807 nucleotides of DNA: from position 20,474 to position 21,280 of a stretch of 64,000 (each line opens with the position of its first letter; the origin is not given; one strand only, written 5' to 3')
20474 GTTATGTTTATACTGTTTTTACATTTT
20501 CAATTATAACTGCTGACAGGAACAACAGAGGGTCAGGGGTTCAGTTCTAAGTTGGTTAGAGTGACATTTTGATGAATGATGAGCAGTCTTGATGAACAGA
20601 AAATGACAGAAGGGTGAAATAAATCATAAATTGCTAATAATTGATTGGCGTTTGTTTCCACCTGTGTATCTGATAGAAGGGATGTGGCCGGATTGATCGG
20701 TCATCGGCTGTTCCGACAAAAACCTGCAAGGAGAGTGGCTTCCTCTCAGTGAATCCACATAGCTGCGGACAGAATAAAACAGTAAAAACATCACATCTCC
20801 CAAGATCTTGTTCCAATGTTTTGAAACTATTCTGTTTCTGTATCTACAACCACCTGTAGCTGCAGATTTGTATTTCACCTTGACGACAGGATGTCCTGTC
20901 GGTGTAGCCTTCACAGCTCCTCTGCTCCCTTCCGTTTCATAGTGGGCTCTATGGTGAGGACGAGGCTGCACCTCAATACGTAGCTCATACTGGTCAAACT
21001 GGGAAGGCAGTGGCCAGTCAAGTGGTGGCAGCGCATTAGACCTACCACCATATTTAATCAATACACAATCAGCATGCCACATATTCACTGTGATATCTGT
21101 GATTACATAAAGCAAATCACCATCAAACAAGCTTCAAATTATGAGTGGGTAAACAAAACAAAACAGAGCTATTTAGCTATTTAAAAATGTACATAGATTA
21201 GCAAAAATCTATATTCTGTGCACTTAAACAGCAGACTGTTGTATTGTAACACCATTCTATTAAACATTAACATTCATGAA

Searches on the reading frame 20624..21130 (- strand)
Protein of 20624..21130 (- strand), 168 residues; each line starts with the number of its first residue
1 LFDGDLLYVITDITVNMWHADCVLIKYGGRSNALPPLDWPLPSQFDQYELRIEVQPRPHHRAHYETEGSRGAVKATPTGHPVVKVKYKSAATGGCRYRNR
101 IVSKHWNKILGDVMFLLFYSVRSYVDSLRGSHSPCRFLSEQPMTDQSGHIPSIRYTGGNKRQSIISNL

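Call 20: search_protein_families(library=pfam, proteins=[window:20624-21130:-])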
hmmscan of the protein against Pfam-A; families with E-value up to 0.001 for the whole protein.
window:20624-21130:- (168 aa): 1 family
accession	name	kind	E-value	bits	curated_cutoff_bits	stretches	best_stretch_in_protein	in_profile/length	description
PF00554.27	RHD_DNA_bind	-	0.00021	21.7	27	1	50-86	1-44/169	Rel homology DNA-binding domain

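Call 36: search_solved_structures(query=window:20624-21130:-, max_evalue=0.001)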
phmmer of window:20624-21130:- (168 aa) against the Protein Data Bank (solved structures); distinct sequences matched with E-value up to 0.001: 12.
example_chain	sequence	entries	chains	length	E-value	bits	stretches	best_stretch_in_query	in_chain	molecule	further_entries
8ow4_A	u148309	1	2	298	1.2e-22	83.6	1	32-85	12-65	Nuclear factor of activated T-cells, cytoplasmic 2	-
2as5_N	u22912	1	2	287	1.9e-22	83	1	33-85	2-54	Nuclear factor of activated T-cells, cytoplasmic 2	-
2o93_L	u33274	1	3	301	6.3e-21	78.1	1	35-85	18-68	actor of activated T-cells, cytoplasmic 2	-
9vrq_N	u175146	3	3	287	6.3e-21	78.1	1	35-85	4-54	Nuclear factor of activated T-cells, cytoplasmic 2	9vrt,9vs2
1a02_N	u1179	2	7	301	6.4e-21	78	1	35-85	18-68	NUCLEAR FACTOR OF ACTIVATED T CELLS | Nuclear factor of activated T-cells, cytoplasmic 2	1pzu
3qrf_N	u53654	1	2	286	7.3e-21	77.9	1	35-85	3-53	Nuclear factor of activated T-cells, cytoplasmic 2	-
1p7h_L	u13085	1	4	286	7.3e-21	77.9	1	35-85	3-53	Nuclear factor of activated T-cells, cytoplasmic 2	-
1owr_M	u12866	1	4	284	1.2e-20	77.2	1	36-85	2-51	Nuclear factor of activated T-cells, cytoplasmic 2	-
1s9k_C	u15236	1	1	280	1.2e-18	70.7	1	39-85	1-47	Nuclear factor of activated T-cells, cytoplasmic 2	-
1nfa_A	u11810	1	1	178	3.4e-18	69.2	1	38-85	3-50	HUMAN TRANSCRIPTION FACTOR NFATC1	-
1a66_A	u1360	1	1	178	4.1e-17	65.6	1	38-85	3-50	CORE NFATC1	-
1imh_C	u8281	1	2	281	2.5e-06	30.6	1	40-86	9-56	NUCLEAR FACTOR OF ACTIVATED T CELLS 5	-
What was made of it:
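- On Teleost ltb4r2b orthologue group: The window has NFAT Rel-homology exons on the - strand (20624-21130; PDB NFATC2 E=1e-22, call 36).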
